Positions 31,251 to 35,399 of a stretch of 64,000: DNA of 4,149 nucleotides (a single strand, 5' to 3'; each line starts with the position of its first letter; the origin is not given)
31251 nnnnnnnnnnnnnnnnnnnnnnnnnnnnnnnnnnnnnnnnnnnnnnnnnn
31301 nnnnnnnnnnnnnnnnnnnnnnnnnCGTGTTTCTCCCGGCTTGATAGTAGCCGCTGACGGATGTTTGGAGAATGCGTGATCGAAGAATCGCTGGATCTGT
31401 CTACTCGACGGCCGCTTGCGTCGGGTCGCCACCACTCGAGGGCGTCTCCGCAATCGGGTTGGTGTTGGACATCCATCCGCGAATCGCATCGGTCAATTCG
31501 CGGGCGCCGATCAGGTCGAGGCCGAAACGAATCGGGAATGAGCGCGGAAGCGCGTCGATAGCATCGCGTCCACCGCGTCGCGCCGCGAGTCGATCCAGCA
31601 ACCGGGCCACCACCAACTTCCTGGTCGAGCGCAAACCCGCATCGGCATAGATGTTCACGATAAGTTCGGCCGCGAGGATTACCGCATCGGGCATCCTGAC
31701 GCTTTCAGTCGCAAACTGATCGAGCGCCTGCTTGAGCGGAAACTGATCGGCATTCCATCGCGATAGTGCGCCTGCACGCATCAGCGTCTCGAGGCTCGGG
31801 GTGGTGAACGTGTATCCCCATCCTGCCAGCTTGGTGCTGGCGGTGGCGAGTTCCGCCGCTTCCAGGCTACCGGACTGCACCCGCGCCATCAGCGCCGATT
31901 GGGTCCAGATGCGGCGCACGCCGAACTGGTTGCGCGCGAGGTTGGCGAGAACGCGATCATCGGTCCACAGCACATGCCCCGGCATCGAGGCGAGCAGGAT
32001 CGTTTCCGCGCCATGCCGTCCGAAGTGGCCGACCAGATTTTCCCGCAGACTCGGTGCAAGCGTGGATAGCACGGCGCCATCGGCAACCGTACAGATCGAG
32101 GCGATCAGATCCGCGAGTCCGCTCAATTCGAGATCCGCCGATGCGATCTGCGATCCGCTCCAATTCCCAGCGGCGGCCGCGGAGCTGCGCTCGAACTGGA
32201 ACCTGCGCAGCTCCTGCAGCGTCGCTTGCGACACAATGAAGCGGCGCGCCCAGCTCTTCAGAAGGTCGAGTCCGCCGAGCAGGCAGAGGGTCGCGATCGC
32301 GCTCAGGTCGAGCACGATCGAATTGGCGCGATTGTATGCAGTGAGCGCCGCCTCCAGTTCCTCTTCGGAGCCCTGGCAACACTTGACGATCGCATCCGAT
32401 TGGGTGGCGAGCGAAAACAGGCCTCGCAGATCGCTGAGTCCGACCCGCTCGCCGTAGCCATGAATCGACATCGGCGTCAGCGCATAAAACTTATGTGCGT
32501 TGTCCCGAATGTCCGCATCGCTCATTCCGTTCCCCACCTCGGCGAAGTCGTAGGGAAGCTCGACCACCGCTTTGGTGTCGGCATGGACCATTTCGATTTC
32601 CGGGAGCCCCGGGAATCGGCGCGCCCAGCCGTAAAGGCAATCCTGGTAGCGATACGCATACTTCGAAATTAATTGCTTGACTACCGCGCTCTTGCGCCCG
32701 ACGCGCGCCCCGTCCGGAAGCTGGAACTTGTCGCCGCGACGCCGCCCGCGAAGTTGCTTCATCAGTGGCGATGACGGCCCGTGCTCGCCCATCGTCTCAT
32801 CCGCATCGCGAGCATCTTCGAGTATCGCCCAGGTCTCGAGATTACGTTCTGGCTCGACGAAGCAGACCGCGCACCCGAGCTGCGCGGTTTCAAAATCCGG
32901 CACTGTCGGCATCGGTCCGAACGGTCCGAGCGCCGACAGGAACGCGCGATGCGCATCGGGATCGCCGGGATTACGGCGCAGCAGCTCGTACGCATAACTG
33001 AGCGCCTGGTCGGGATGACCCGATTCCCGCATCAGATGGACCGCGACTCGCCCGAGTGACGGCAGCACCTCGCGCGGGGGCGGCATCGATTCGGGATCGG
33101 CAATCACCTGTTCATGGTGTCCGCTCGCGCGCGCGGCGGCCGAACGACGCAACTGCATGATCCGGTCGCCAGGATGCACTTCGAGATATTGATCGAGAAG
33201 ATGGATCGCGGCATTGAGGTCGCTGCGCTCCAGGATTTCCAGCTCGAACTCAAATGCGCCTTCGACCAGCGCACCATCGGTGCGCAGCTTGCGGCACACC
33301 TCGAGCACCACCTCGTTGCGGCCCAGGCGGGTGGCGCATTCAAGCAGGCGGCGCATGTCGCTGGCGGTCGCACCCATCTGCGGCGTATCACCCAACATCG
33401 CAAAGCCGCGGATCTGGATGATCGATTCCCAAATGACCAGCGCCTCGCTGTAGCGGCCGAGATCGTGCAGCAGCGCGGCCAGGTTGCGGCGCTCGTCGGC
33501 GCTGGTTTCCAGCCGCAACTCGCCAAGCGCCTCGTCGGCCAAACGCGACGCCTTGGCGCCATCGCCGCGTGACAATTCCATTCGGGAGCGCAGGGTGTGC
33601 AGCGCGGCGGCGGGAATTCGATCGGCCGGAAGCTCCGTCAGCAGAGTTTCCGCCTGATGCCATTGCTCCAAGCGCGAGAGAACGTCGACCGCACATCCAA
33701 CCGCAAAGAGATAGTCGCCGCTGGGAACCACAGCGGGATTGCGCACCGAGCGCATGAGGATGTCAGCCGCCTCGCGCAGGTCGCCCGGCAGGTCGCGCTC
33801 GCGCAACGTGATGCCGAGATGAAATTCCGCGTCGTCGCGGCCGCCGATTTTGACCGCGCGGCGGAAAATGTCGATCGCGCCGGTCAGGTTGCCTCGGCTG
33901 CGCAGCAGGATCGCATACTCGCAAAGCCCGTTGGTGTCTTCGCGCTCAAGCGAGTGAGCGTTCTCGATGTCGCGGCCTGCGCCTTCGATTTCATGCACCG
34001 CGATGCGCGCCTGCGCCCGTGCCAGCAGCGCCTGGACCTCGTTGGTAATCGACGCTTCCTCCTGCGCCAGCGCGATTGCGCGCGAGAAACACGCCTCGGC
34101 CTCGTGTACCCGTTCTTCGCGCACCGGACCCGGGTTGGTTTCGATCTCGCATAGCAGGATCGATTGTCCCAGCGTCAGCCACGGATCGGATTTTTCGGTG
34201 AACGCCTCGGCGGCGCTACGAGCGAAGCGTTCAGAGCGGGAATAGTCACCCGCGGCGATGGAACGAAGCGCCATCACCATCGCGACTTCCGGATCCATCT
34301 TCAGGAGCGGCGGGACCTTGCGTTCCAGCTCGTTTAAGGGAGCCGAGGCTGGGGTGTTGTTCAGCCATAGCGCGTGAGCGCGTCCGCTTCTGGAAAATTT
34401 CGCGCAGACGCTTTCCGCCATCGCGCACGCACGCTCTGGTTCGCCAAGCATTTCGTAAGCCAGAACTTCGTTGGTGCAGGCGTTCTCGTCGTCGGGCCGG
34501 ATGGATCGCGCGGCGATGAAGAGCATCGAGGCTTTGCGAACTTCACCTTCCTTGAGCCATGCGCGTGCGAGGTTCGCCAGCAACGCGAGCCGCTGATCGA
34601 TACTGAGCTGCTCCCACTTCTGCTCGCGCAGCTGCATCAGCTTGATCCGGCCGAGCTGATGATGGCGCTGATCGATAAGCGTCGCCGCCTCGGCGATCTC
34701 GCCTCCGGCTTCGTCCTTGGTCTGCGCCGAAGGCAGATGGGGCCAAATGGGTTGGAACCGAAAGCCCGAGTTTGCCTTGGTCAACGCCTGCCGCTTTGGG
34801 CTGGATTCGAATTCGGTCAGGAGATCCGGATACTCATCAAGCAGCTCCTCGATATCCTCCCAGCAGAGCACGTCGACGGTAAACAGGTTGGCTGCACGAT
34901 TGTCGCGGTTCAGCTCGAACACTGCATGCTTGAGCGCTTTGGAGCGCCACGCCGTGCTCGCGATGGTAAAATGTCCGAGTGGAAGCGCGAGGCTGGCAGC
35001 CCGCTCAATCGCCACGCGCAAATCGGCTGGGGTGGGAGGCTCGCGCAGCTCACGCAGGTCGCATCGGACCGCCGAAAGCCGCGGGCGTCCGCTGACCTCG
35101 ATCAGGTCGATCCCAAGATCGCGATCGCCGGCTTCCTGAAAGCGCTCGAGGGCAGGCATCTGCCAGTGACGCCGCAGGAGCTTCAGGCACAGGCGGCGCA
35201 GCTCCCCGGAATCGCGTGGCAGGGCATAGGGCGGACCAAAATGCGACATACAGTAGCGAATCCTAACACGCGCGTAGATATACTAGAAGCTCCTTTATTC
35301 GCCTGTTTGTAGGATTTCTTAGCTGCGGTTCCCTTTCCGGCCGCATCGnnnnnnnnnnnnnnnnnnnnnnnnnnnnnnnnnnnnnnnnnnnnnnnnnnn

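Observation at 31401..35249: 1282-aa fusion of degenerate Mrr-like endonuclease core, TPR-like array, GreA/B C-terminal-like domain and PIN-like nuclease: candidate stand-alone conflict/defence module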

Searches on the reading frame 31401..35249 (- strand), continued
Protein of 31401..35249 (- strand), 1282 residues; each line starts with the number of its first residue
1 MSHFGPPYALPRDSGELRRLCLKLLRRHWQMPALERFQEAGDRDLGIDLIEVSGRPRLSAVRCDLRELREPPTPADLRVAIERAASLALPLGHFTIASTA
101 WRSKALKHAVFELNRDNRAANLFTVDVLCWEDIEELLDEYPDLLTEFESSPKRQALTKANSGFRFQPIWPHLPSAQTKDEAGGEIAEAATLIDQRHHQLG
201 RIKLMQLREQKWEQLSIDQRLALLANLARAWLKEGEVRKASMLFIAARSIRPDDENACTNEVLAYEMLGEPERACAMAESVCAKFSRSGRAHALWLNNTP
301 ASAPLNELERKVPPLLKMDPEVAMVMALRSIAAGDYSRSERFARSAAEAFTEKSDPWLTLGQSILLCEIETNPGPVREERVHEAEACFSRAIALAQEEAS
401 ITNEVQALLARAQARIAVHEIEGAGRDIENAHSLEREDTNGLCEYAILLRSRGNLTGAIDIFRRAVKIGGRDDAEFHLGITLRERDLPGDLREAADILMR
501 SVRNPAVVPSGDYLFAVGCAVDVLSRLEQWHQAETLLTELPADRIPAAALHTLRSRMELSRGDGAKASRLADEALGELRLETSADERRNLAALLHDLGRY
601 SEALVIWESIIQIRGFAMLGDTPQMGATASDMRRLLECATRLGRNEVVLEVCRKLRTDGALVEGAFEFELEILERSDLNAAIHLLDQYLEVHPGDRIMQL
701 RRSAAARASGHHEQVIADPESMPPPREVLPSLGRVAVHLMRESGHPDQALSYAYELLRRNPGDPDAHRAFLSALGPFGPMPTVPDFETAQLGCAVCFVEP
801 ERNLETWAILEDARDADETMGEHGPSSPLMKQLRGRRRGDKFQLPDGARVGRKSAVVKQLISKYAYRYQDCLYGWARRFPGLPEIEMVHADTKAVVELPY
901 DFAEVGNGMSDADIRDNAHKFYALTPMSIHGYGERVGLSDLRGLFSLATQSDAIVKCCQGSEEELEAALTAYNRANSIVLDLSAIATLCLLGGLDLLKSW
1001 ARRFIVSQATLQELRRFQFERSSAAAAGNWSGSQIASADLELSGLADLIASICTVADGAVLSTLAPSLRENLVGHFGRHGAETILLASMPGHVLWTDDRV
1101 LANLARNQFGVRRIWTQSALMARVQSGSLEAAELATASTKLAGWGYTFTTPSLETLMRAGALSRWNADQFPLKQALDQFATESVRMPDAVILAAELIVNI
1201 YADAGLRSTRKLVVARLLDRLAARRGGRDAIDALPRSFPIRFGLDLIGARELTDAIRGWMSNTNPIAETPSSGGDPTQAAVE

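Call 74: find_encoding_contigs(protein=P0105, flank=10000, max_places=2)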
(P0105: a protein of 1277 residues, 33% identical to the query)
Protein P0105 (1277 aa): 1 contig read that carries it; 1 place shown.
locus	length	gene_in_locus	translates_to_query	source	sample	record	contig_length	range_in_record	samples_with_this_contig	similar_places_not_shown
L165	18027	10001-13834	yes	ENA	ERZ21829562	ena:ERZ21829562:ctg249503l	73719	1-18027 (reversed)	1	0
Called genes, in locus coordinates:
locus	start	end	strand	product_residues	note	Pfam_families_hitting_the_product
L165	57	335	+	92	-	PF05015:HigB-like_toxin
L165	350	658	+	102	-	PF13560:HTH_31 (weak), PF01381:HTH_3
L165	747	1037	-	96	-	-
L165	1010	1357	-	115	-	-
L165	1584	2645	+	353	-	PF01548:DEDD_Tnp_IS110, PF02371:Transposase_20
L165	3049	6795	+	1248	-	PF05729:NACHT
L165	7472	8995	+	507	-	PF22483:Mu-transpos_C_2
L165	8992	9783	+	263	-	PF01695:IstB_IS21, PF00308:Bac_DnaA (weak)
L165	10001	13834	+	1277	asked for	PF13428:TPR_14 (faint), PF07719:TPR_2 (faint), PF20698:PIN-TPR-GreABC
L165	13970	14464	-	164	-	PF13683:rve_3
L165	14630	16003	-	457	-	PF13489:Methyltransf_23 (weak)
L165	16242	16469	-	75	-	-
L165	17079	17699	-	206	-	-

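Call 75: find_encoding_contigs(protein=P0103, flank=10000, max_places=2)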
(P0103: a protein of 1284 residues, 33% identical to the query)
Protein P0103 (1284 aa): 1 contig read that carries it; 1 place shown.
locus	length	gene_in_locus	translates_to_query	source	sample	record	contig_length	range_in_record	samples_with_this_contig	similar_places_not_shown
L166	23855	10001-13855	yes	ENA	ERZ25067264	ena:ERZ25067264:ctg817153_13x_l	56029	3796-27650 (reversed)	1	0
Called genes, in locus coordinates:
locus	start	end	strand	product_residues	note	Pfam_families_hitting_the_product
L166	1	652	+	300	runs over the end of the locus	PF18144:SMODS (faint), PF26305:CD_NTase_C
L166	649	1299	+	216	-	PF18153:Cap15_CD_rec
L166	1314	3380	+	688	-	PF04313:HSDR_N, PF04851:ResIII, PF18766:SWI2_SNF2, PF22679:T1R_D3-like (weak)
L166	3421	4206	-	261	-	PF13276:HTH_21, PF00665:rve, PF13683:rve_3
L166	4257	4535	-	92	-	PF01527:HTH_Tnp_1, PF13384:HTH_23 (weak)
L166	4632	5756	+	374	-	-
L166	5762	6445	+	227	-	PF01863:YgjP-like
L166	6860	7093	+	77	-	PF15937:PrlF_antitoxin (weak), PF04014:MazE_antitoxin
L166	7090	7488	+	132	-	PF01850:PIN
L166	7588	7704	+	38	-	-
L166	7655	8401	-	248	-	PF00078:RVT_1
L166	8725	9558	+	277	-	PF00248:Aldo_ket_red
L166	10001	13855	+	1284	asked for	PF07719:TPR_2 (faint), PF13424:TPR_12 (faint), PF13432:TPR_16 (faint), PF14559:TPR_19 (faint), PF13428:TPR_14 (faint), PF20698:PIN-TPR-GreABC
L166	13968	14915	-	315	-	PF13737:DDE_Tnp_1_5, PF01609:DDE_Tnp_1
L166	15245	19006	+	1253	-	PF13245:AAA_19, PF13401:AAA_22 (weak), PF13604:AAA_30, PF13086:AAA_11 (weak), PF01443:Viral_helicase1, PF13538:UvrD_C_2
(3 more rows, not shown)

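Call 76: find_encoding_contigs(protein=P0115, flank=10000, max_places=2)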
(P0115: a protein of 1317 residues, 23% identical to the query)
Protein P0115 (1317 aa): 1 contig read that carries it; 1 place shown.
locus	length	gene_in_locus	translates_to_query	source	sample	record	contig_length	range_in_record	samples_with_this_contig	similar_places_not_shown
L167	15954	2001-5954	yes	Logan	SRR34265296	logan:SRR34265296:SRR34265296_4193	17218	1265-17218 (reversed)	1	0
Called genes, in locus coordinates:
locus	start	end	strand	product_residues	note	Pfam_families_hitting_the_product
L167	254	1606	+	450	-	PF13638:PIN_4 (weak)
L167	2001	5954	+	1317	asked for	PF14559:TPR_19 (faint), PF13428:TPR_14 (faint), PF07719:TPR_2 (faint), PF20698:PIN-TPR-GreABC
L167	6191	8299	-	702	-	PF13576:Pentapeptide_3 (faint)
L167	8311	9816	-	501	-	PF02534:T4SS-DNA_transf, PF10412:TrwB_AAD_bind (weak), PF12696:TraG-D_C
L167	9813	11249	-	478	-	-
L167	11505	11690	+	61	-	-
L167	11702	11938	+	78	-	-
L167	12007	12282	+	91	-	-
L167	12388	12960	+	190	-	-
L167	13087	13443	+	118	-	-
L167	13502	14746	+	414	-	PF02321:OEP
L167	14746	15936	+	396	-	PF25917:BSH_RND (weak), PF25919:BSH_CusB, PF25984:BSH_YknX (weak), PF25975:CzcB_C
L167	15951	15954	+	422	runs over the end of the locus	?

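Call 79: search_protein_families(library=phrogs, proteins=[window:31404-35249:-], max_evalue=0.01)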
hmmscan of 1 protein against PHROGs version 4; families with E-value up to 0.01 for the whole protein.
window:31404-35249:- (1282 aa): 1 family
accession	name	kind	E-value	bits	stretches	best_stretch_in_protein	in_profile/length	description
phrog_8991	-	unknown function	8.7e-06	26.2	1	11-144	6-137/305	-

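Call 89: search_protein_representatives(protein=window:31650-35249:-)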
Query: 1200 residues. Proteins with E-value up to 0.001 (for the whole library): 2310; up to 1e-10: 1361; up to 1e-30: 613. The best 150 are listed.
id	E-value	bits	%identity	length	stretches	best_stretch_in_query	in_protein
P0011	0.0e+00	2052.0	78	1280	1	1-1200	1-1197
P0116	1.4e-204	698.6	36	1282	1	8-1199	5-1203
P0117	6.5e-199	679.8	35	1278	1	10-1196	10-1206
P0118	2.6e-189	648.0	36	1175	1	110-1198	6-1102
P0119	4.3e-184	630.8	34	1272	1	16-1197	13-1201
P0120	1.3e-183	629.1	34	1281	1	10-1199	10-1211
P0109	8.8e-183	626.4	48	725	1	4-728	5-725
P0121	1.0e-181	622.9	34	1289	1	7-1198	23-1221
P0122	2.5e-175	601.7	34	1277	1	1-1185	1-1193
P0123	3.8e-175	601.1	32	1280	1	8-1186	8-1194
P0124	1.9e-173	595.5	35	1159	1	113-1199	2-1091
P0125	3.8e-172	591.2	33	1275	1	9-1193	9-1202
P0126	4.1e-171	587.8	33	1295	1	6-1199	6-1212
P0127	3.5e-170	584.7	37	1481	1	177-1197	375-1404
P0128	6.8e-163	560.5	32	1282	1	8-1197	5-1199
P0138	5.2e-146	504.6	34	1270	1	185-1193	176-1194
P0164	9.3e-114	397.8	31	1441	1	184-1197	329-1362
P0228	7.0e-90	318.7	29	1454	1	178-1197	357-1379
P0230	1.0e-89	318.2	28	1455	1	179-1181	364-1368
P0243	4.4e-83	296.2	30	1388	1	152-1180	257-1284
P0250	3.8e-82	293.1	28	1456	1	184-1181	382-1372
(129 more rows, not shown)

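Call 92: search_protein_families(library=pfam, proteins=[P0127, P0164, P0228, P0230, P0243, P0250, P0138], max_evalue=0.0001)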
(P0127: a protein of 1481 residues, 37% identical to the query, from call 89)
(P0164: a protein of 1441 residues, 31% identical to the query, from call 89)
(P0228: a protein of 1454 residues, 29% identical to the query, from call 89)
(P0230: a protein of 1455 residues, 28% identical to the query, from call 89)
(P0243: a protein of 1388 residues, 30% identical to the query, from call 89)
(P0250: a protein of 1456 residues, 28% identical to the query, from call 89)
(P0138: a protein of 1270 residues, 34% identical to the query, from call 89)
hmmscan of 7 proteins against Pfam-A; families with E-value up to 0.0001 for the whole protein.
P0127 (1481 aa): 6 families
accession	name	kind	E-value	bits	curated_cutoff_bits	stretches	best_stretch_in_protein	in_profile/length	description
PF01048.26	PNP_UDP_1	-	1.4e-22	80.7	25.1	1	12-254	3-232/233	Phosphorylase superfamily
PF20698.3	PIN-TPR-GreABC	-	1.6e-17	64.5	27.8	1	1176-1313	2-137/138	PIN domain associated with the TPR-GreAB-C-PIN system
PF13424.12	TPR_12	-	1.3e-08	35.4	30.1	0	388-447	10-71/77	Tetratricopeptide repeat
PF07719.23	TPR_2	-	4.5e-08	33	27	0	423-453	3-33/34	Tetratricopeptide repeat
PF14559.12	TPR_19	-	5.4e-05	23.9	25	0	631-672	12-53/68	Tetratricopeptide repeat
PF13428.12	TPR_14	-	9.9e-05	23.1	23.5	0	647-684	4-42/44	Tetratricopeptide repeat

P0164 (1441 aa): 8 families
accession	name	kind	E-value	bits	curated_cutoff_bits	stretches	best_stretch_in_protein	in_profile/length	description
PF20698.3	PIN-TPR-GreABC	-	1.2e-18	68.2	27.8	1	1131-1271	1-137/138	PIN domain associated with the TPR-GreAB-C-PIN system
PF13428.12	TPR_14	-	1.8e-14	53.2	23.5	0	886-923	7-44/44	Tetratricopeptide repeat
PF07719.23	TPR_2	-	4.9e-12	45.4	27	0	465-497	1-33/34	Tetratricopeptide repeat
PF14559.12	TPR_19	-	5.8e-12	46.2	25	0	568-623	4-60/68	Tetratricopeptide repeat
PF00515.34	TPR_1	-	1.2e-06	28.5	27.8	0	476-497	12-33/34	Tetratricopeptide repeat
PF13432.12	TPR_16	-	3.1e-06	28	32.7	0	470-521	2-52/65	Tetratricopeptide repeat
PF13181.12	TPR_8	-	5.2e-06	26.6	25.7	0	465-497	1-33/34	Tetratricopeptide repeat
PF05057.20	DUF676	-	9.5e-05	22.4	20.3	0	19-166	8-140/217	Putative serine esterase (DUF676)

P0228 (1454 aa): 3 families
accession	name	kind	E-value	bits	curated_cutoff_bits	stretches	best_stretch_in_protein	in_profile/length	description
PF20698.3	PIN-TPR-GreABC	-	3.9e-15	56.8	27.8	1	1148-1288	1-137/138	PIN domain associated with the TPR-GreAB-C-PIN system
PF03551.20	PadR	-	3.6e-09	36.9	27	1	23-90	1-74/75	Transcriptional regulator PadR-like family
PF07719.23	TPR_2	-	2.7e-07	30.6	27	0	589-621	1-33/34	Tetratricopeptide repeat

P0230 (1455 aa): 7 families
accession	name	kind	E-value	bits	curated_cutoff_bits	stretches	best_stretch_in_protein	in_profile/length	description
PF20698.3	PIN-TPR-GreABC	-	5.3e-13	49.8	27.8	1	1154-1286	2-130/138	PIN domain associated with the TPR-GreAB-C-PIN system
PF07719.23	TPR_2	-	8.8e-10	38.4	27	0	410-439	5-34/34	Tetratricopeptide repeat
PF03551.20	PadR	-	1.3e-09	38.4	27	1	25-92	1-74/75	Transcriptional regulator PadR-like family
PF13432.12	TPR_16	-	1.1e-08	35.8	32.7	0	600-655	2-57/65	Tetratricopeptide repeat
PF13428.12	TPR_14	-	4.4e-07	30.4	23.5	0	630-670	2-43/44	Tetratricopeptide repeat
PF14559.12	TPR_19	-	6.3e-07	30.1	25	0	609-663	5-60/68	Tetratricopeptide repeat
PF07721.20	TPR_4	-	2e-05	25.2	27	0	595-614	1-20/26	Tetratricopeptide repeat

P0243 (1388 aa): 5 families
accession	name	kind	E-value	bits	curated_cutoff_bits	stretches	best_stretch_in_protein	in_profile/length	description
PF20698.3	PIN-TPR-GreABC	-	2e-16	60.9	27.8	1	1071-1211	1-137/138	PIN domain associated with the TPR-GreAB-C-PIN system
PF14559.12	TPR_19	-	5.3e-09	36.7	25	0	334-391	1-58/68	Tetratricopeptide repeat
PF07719.23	TPR_2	-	1.9e-07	31.1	27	0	326-357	3-34/34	Tetratricopeptide repeat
PF13428.12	TPR_14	-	4.4e-07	30.4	23.5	0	325-365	2-42/44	Tetratricopeptide repeat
PF13432.12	TPR_16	-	1.4e-06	29.1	32.7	1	328-392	1-65/65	Tetratricopeptide repeat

P0250 (1456 aa): 2 families
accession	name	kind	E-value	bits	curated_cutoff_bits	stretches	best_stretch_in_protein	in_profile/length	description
PF20698.3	PIN-TPR-GreABC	-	4.1e-23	82.6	27.8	1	1156-1296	1-136/138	PIN domain associated with the TPR-GreAB-C-PIN system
PF01048.26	PNP_UDP_1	-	6.1e-11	42.6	25.1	1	6-257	2-215/233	Phosphorylase superfamily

P0138 (1270 aa): 2 families
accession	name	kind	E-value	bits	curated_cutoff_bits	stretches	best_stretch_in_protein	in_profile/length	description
PF20698.3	PIN-TPR-GreABC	-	2.7e-18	67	27.8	1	967-1107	1-137/138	PIN domain associated with the TPR-GreAB-C-PIN system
PF14559.12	TPR_19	-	3.3e-07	31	25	0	225-279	4-58/68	Tetratricopeptide repeat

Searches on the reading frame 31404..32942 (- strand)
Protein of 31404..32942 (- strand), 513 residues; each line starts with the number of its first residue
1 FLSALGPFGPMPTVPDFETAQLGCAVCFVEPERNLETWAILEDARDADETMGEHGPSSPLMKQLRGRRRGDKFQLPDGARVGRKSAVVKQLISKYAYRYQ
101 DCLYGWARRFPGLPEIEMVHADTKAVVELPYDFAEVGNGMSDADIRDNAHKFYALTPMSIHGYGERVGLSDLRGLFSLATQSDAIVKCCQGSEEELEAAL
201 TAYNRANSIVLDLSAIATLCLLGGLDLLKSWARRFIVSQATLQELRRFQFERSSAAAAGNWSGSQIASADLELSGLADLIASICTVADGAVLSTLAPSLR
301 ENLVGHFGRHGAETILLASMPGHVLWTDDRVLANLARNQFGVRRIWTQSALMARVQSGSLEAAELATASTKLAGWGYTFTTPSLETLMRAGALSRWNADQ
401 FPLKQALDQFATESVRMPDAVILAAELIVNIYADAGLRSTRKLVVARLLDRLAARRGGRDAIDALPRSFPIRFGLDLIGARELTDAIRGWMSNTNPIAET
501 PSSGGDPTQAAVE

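Call 47: predict_structure(alignment_id=A3)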
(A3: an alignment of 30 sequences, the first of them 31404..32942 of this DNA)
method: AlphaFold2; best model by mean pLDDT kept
length: 513 residues; sequences in the alignment: 30
mean_pLDDT: 81.3   pTM: 0.67
mean pLDDT of the five models: 81.3, 80.5, 78.7, 77.4, 76.8
residues with pLDDT >= 90: 248; 70-90: 160; 50-70: 44; < 50: 61
segments of 3 or more residues with pLDDT < 50: 1-11, 113-131, 254-264, 497-513
pLDDT, mean of each block of 10 residues (from residue 1): 38 70 92 86 89 91 93 76 82 85 67 45 38 58 82 86 89 90 85 86 96 95 88 94 86 46 48 79 92 92 93 96 96 91 94 92 91 82 85 93 91 84 91 90 93 92 89 83 89 64 35 35
secondary structure, 60 per line:
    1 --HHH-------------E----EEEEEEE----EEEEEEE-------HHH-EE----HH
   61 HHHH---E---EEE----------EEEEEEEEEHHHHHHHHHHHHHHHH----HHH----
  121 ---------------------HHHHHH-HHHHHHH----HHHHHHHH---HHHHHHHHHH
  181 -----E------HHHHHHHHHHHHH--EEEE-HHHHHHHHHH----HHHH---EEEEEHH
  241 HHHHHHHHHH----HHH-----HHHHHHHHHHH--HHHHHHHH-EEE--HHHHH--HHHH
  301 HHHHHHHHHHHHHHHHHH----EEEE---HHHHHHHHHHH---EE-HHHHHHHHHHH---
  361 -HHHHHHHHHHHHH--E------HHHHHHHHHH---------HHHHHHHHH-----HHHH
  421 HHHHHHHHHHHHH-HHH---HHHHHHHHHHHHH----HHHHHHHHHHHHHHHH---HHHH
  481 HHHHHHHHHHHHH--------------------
elements in order: E24-30 E35-41 H59-64 E72-74 E85-93 H94-109 H142-147 H149-155 H160-167 H171-180 H193-205 E208-211 H213-222 H227-230 E234-238 H239-250 H263-273 H276-283 E285-287 H290-294 H297-318 E323-326 H330-340 H347-357 H362-374 H384-393 H403-411 H417-433 H441-453 H458-473 H477-493

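Call 51: fold_search(model_id=the predicted structure, library=pdb)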
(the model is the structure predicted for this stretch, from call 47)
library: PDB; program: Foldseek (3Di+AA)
matches with E <= 10: 611; with E <= 0.001: 0
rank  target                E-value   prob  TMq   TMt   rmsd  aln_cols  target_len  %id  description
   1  9a7t_B                3.9e-03  1.00  0.14  0.43   1.8        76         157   21  Integrative model of RPOB-GREA by crosslinking MS and deep learning (released 2024-09-18)
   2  2pn0_C                8.4e-03  1.00  0.14  0.53   3.8        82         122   17  Prokaryotic transcription elongation factor GreA/GreB from Nitrosomonas europaea (released 2007-05-22)
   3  2pn0_D                9.7e-03  1.00  0.13  0.51   2.0        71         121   18  Prokaryotic transcription elongation factor GreA/GreB from Nitrosomonas europaea (released 2007-05-22)
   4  2pn0_A                1.0e-02  1.00  0.14  0.53   4.1        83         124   17  Prokaryotic transcription elongation factor GreA/GreB from Nitrosomonas europaea (released 2007-05-22)
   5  2f23_A                1.6e-02  1.00  0.14  0.43   2.6        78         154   22  Crystal structure of GreA factor homolog 1 (Gfh1) protein of Thermus thermophilus (released 2006-05-30)
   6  2fe1                  3.4e-02  1.00  0.18  0.60   5.4       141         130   18  Crystal Structure of PAE0151 from Pyrobaculum aerophilum (released 2005-12-27)
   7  2etn_B                3.7e-02  1.00  0.13  0.41   4.1        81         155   22  Crystal structure of Thermus aquaticus Gfh1 (released 2006-02-14)
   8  2eul_A                4.3e-02  1.00  0.14  0.43   2.5        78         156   24  Structure of the transcription factor Gfh1. (released 2005-11-15)
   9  3bmb_A                4.3e-02  1.00  0.13  0.43   6.3        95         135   18  Crystal structure of a new RNA polymerase interacting protein (released 2008-10-28)
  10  1grj                  5.0e-02  1.00  0.13  0.43   3.2        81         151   16  GREA TRANSCRIPT CLEAVAGE FACTOR FROM ESCHERICHIA COLI (released 1995-07-10)
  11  3ix7_B                5.2e-02  1.00  0.20  0.62   4.6       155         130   17  Crystal structure of a domain of functionally unknown protein from Thermus thermophilus HB8 (released 2009-09-22)
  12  4wqt_X                7.7e-02  1.00  0.14  0.45   1.9        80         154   22  Thermus thermophilus RNA polymerase complexed with an RNA cleavage stimulating factor (a GreA/Gfh1 chimeric protein) (released 2015-02-18)
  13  3ix7_A                7.7e-02  0.99  0.19  0.61   4.7       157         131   16  Crystal structure of a domain of functionally unknown protein from Thermus thermophilus HB8 (released 2009-09-22)
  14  5k7v_A                7.7e-02  0.16  0.11  0.16  18.7       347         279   12  Computational Design of Self-Assembling Cyclic Protein Homooligomers (released 2017-04-12)
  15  3aoi_X                8.0e-02  1.00  0.14  0.43   2.6        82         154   23  RNA polymerase-Gfh1 complex (Crystal type 2) (released 2010-12-08)
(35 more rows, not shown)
